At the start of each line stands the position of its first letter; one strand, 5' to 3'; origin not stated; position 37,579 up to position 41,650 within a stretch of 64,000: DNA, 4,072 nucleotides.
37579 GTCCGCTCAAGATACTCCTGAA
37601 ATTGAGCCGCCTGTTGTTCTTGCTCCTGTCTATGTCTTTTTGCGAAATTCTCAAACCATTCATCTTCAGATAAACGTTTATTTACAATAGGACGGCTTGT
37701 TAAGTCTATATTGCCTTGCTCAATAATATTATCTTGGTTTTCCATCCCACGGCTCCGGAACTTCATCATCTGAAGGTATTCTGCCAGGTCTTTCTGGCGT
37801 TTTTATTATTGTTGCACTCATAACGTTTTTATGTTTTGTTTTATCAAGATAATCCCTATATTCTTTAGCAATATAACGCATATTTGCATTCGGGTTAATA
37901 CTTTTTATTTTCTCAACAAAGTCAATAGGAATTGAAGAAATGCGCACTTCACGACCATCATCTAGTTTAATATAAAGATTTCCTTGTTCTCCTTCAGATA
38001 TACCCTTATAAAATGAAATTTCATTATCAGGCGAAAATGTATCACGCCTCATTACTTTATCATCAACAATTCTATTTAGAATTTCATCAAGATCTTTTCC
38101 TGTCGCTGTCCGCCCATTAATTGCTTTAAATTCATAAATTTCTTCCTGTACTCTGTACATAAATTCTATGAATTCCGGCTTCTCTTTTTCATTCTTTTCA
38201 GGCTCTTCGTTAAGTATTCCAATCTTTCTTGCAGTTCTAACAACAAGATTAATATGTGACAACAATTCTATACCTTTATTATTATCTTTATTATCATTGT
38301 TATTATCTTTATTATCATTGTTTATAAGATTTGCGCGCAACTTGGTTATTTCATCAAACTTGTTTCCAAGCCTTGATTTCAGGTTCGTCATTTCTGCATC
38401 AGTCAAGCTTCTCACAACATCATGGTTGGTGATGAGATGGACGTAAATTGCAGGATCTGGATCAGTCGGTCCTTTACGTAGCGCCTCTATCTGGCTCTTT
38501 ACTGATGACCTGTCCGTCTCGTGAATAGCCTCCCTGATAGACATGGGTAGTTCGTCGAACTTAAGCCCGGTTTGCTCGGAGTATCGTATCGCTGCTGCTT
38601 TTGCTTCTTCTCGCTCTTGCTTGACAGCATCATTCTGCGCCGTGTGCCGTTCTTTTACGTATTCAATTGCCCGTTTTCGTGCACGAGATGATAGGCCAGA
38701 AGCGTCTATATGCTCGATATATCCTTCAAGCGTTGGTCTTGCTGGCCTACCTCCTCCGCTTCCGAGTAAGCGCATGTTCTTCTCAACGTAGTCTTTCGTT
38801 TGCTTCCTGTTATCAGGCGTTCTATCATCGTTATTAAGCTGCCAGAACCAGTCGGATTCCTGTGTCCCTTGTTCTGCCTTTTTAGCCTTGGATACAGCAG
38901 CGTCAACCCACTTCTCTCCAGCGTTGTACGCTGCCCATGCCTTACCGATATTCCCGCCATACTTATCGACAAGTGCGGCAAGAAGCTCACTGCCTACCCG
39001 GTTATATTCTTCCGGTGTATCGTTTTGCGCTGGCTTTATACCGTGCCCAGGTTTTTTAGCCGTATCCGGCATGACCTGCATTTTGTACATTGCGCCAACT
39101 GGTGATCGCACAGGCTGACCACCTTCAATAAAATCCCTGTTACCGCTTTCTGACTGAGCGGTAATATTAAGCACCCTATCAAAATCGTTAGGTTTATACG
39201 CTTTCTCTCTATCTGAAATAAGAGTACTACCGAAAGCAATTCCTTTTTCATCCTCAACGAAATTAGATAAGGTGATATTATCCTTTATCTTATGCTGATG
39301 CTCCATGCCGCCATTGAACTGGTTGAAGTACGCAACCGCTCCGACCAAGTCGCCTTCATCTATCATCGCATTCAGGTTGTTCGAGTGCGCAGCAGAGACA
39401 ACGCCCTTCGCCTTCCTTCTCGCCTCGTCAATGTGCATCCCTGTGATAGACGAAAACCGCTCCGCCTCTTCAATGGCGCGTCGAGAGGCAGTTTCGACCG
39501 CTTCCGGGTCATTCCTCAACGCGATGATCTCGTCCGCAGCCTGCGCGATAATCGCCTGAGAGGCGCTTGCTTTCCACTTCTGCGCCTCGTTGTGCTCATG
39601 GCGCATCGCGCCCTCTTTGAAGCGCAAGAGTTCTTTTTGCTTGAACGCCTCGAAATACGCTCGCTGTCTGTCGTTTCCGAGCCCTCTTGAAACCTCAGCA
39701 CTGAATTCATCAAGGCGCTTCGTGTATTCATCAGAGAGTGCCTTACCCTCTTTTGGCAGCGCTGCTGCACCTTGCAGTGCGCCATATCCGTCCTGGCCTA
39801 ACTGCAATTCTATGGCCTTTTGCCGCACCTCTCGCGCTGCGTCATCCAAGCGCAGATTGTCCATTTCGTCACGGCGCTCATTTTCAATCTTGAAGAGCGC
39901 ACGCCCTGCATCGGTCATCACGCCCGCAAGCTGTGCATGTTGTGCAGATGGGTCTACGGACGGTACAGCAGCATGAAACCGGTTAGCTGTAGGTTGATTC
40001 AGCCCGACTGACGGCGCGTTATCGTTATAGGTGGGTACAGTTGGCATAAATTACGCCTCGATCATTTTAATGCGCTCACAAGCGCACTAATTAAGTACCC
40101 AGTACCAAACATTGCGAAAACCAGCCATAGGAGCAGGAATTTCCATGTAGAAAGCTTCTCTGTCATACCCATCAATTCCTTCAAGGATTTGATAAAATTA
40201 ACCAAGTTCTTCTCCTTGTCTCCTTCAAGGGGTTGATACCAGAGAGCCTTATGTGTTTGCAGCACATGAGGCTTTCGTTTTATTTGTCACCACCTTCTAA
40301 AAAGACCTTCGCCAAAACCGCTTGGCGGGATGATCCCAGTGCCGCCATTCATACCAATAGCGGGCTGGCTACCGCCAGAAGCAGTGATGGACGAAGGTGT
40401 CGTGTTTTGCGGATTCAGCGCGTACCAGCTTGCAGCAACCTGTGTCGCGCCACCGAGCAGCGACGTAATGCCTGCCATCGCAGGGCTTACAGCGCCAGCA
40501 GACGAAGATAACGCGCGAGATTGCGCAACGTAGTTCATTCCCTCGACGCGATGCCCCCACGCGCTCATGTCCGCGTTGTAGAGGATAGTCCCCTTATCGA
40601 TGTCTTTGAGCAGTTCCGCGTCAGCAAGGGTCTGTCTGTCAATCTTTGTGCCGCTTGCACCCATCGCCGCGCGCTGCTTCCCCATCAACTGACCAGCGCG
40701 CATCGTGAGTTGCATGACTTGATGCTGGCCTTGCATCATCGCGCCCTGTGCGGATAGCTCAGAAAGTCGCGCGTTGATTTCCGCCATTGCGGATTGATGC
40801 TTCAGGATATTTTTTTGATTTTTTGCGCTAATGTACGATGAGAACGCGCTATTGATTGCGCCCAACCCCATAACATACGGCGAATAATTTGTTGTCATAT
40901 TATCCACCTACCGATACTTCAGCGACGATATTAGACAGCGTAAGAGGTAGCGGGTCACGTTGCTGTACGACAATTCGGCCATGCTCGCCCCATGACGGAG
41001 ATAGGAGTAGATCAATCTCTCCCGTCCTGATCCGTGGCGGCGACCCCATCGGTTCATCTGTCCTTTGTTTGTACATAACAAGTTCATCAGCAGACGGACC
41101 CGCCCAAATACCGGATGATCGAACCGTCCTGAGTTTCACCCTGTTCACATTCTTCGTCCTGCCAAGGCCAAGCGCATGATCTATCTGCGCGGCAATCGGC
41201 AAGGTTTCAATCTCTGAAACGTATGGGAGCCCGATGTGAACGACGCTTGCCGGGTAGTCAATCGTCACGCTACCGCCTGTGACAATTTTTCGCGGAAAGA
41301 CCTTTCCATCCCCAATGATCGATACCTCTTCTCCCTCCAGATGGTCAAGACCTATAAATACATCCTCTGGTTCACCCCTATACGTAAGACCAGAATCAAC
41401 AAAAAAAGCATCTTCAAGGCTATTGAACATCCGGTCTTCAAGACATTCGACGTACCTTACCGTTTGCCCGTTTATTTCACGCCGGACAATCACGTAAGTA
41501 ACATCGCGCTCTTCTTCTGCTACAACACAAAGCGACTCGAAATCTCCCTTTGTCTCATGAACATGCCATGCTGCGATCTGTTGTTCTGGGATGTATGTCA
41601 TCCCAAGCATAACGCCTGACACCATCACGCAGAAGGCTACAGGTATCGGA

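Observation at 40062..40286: sar-like antisense RNA over the RBS of a small membrane protein inserted between ejection-protein genes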

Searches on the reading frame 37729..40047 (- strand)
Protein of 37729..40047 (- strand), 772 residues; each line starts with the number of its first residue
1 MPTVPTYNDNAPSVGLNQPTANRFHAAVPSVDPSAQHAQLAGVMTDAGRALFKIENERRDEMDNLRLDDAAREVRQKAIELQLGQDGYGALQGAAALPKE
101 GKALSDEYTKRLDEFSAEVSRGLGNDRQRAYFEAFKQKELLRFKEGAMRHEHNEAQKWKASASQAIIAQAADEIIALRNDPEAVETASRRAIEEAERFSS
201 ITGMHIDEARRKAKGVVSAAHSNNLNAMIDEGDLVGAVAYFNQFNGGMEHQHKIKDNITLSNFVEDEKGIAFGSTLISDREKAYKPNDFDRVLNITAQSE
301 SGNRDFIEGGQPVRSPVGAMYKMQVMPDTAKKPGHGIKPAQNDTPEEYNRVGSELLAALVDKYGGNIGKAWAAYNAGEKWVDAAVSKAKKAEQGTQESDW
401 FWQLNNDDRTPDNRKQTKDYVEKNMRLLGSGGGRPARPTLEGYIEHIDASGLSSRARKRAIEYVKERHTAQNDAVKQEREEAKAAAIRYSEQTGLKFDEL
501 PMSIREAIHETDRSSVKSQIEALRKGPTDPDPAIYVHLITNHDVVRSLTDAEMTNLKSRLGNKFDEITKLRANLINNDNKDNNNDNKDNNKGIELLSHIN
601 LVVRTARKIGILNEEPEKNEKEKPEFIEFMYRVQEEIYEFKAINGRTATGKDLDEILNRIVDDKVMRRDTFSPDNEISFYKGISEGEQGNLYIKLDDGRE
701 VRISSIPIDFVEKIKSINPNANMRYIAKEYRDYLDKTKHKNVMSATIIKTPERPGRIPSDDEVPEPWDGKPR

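Call 9: search_protein_families(library=phrogs, proteins=[window:37729-40047:-], max_evalue=0.01)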
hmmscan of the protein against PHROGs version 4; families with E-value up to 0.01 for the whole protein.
window:37729-40047:- (772 aa): 10 families
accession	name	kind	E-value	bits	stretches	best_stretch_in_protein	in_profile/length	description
phrog_10475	-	lysis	4.9e-63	214.8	1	2-677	2-651/700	endolysin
phrog_19855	-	head and packaging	2.2e-28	99.4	1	259-387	1040-1167/1257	virion structural protein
phrog_1044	-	lysis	6.3e-23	81.9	2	276-387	216-337/900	endolysin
phrog_36437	-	unknown function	3.2e-13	50.6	1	68-394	58-343/374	-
phrog_2013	-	tail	6.6e-08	32.7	1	270-476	462-612/657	lytic tail protein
phrog_14342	-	tail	3.1e-07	31.3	1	313-425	173-269/272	lytic tail fiber protein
phrog_342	-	head and packaging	2.1e-06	27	1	296-449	36-154/1235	internal virion protein with endolysin domain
phrog_19141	-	unknown function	1.2e-05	25.6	0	68-234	58-223/479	-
phrog_13449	-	other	0.00015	22.4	1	309-382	35-103/269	transglycosylase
phrog_28504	-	tail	0.0006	19.7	1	314-388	266-337/597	lytic tail fiber protein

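Call 10: search_protein_families(library=pfam, proteins=[window:37729-40047:-], max_evalue=0.01)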
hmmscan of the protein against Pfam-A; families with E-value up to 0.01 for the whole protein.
window:37729-40047:- (772 aa): 1 family
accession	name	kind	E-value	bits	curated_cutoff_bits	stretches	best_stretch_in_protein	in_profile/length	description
PF01464.25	SLT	-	2.5e-10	40.4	21.3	1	284-392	8-112/117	Transglycosylase SLT domain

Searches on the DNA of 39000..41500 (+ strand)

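Call 4: search_dna_similar(query=window:39000-41500:+, collection=phages, mode=near, max_rows=30)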
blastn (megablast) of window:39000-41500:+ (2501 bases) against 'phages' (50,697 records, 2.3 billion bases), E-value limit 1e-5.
No match.

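Call 29: search_dna_similar(query=L001:3900-4135:+, collection=ecoli_genomes, mode=near, max_rows=25, rows=spread)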
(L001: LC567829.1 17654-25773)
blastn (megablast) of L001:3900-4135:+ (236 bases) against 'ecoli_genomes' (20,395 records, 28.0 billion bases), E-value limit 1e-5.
Records with a match: 1197; places in all: 1713; records where one place covers at least 80% of the query: 897.
Genomes with a match: 1190 of 5426; with a place that covers at least 80% of the query: 895. Places per genome that has any: lowest 1, median 1, highest 7. On chromosomes: 1701 places; on plasmids: 12.
Best place of each record, by identity: >=99% 100; 95-99% 872; 90-95% 189; 80-90% 36.
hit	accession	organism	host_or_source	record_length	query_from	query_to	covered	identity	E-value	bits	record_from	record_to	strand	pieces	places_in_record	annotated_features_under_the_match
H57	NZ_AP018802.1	Escherichia coli strain E2863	Bos taurus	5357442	1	236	100%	100.0%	2e-119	436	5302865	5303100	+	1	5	lysis protein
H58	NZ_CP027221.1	Escherichia coli strain 2015C-3101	Homo sapiens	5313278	1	236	100%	99.6%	8e-118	431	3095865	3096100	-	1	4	lysis protein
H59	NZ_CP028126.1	Escherichia coli O26 str. RM10386 strain RM10386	Bos taurus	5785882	1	236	100%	98.7%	2e-114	420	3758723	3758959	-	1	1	hypothetical protein | lysis protein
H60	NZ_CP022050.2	Escherichia coli O157 strain FDAARGOS_293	Homo sapiens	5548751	1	236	100%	97.0%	8e-108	398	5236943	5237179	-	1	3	lysis protein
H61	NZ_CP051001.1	Escherichia coli O157:H16 str. 98-3133 strain 98-3133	missing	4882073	1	236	100%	96.6%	4e-106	392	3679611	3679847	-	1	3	hypothetical protein | lysis protein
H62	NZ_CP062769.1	Escherichia coli O157:H7 strain Z852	Bovine Faeces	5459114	1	236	100%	96.6%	4e-106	392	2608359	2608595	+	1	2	lysis protein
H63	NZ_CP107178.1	Escherichia coli strain R6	human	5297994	1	236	100%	96.6%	4e-106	392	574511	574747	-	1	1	lysis protein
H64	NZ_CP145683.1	Escherichia coli strain S1-KEN-07-A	Homo sapiens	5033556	1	236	100%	96.6%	4e-106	392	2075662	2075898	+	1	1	lysis protein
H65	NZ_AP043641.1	Escherichia coli strain AST81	Homo sapiens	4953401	1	236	100%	96.6%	4e-106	392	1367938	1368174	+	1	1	lysis protein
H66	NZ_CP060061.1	Escherichia coli strain G6/7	Homo sapiens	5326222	1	236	100%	96.2%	2e-104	387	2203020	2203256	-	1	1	lysis protein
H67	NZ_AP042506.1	Escherichia coli strain OkiPb01680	bovine feces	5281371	1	236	100%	96.2%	2e-104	387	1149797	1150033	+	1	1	lysis protein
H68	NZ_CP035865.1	Escherichia coli strain E275 a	Homo sapiens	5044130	1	236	100%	95.8%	8e-103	381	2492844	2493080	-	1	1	lysis protein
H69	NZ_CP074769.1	Escherichia coli strain 99_0288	bovine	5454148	1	236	100%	95.8%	8e-103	381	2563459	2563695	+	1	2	lysis protein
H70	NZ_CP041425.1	Escherichia coli strain STEC388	pig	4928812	1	236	100%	95.4%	4e-101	375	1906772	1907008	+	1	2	lysis protein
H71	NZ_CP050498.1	Escherichia coli strain RM13322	cattle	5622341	1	236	100%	94.1%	4e-96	359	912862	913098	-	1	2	lysis protein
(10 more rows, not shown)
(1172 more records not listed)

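Call 32: get_annotated_region(hit=H57, flank=2500)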
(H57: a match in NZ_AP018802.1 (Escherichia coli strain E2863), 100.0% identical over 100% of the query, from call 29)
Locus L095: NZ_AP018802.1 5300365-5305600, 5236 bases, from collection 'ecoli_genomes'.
description: Escherichia coli strain E2863 chromosome, complete genome
organism: Escherichia coli strain E2863 (NCBI taxid 562)
replicon: chromosome; assembly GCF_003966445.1
host: Bos taurus; source: -; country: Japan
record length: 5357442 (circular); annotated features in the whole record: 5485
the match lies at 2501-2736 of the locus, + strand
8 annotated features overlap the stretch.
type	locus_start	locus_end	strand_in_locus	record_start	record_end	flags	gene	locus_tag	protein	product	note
CDS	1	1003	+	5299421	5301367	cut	-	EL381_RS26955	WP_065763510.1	DUF6645 domain-containing protein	-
CDS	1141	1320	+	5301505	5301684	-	-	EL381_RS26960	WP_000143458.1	DUF1378 family protein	-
CDS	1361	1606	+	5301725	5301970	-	-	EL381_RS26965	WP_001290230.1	DUF826 domain-containing protein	-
CDS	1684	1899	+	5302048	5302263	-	-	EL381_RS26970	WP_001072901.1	class II holin family protein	-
CDS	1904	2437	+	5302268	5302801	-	-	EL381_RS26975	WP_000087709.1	lysozyme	-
CDS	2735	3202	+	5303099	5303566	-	-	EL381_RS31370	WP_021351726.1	lysis protein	-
CDS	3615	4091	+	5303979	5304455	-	-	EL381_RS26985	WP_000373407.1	DUF1441 family protein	-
CDS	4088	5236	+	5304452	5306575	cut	-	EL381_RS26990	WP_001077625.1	phage terminase large subunit family protein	-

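Call 35: search_rna_families(source=window, start=39900, end=40450, threshold=evalue, max_evalue=10, show_alignments=2)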
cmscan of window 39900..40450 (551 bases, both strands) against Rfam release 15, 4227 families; matches with E-value up to 10: 5.
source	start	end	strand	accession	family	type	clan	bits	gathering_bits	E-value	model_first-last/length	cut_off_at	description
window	40206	40289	+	RF00236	ctRNA_pGA1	Gene; antisense;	-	30.5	45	0.00037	1-79/79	no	ctRNA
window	40244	40312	-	RF02844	RefA9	Gene; antisense;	-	25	49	0.14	1-64/64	no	Enterococcus sRNA A9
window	40219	40279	+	RF00262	sar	Gene; antisense;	-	18.3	43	0.61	1-68/68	no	sar RNA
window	40192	40253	-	RF02451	ncr1241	Gene; sRNA;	-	17.9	60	2.1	1-63/63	no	Bacillus sRNA ncr1241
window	40137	40163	+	RF01648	ceN65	Gene; snRNA; snoRNA; CD-box;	-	13.9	48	4.6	36-62/65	no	Caenorhabditis snoRNA ceN65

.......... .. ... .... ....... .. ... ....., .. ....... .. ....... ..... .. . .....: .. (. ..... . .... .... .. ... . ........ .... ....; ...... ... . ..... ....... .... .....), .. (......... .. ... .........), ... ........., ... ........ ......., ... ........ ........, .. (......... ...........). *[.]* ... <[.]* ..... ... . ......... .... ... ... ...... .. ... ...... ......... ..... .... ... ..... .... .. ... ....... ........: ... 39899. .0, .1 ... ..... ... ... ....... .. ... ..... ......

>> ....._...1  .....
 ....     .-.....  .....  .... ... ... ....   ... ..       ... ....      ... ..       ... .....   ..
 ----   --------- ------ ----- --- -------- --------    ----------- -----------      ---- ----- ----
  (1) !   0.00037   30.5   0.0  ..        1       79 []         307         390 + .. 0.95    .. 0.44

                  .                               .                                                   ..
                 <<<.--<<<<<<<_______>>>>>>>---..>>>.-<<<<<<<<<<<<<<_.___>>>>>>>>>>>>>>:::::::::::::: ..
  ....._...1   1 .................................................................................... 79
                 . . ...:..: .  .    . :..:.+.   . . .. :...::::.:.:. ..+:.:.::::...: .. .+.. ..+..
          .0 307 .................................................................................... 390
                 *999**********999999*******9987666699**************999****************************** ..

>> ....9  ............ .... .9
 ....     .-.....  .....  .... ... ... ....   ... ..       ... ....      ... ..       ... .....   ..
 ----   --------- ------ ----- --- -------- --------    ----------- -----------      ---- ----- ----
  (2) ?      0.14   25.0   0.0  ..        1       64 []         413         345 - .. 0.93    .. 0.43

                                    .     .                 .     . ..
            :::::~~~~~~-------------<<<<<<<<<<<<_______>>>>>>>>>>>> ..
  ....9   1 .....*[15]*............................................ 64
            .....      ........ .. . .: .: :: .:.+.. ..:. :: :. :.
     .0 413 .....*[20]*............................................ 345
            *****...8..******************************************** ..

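Call 36: search_rna_families(sources=[L001, L002, L003, L089], threshold=gathering)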
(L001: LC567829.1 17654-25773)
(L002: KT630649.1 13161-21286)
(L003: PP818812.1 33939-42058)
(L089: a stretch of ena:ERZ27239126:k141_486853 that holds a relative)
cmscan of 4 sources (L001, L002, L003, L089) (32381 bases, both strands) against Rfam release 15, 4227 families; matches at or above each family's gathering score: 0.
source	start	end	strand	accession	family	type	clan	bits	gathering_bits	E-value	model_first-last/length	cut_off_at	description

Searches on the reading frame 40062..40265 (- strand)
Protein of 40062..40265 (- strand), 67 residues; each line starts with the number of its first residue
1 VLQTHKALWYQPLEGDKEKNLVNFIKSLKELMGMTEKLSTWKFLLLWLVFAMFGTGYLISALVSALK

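Call 9: search_protein_families(library=phrogs, proteins=[window:40062-40265:-], max_evalue=0.01)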
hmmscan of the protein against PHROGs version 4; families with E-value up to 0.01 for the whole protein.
window:40062-40265:- (67 aa): 1 family
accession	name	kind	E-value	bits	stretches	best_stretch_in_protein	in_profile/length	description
phrog_6632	-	unknown function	1.3e-13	51.6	1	23-62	3-42/45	-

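Call 10: search_protein_families(library=pfam, proteins=[window:40062-40265:-], max_evalue=0.01)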
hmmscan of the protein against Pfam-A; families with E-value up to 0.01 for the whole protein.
window:40062-40265:- (67 aa): 0 families

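Call 31: search_protein_families(library=ncbifam, proteins=[window:40062-40265:-], max_evalue=1)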
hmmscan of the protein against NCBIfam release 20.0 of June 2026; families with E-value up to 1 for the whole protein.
window:40062-40265:- (67 aa): 0 families
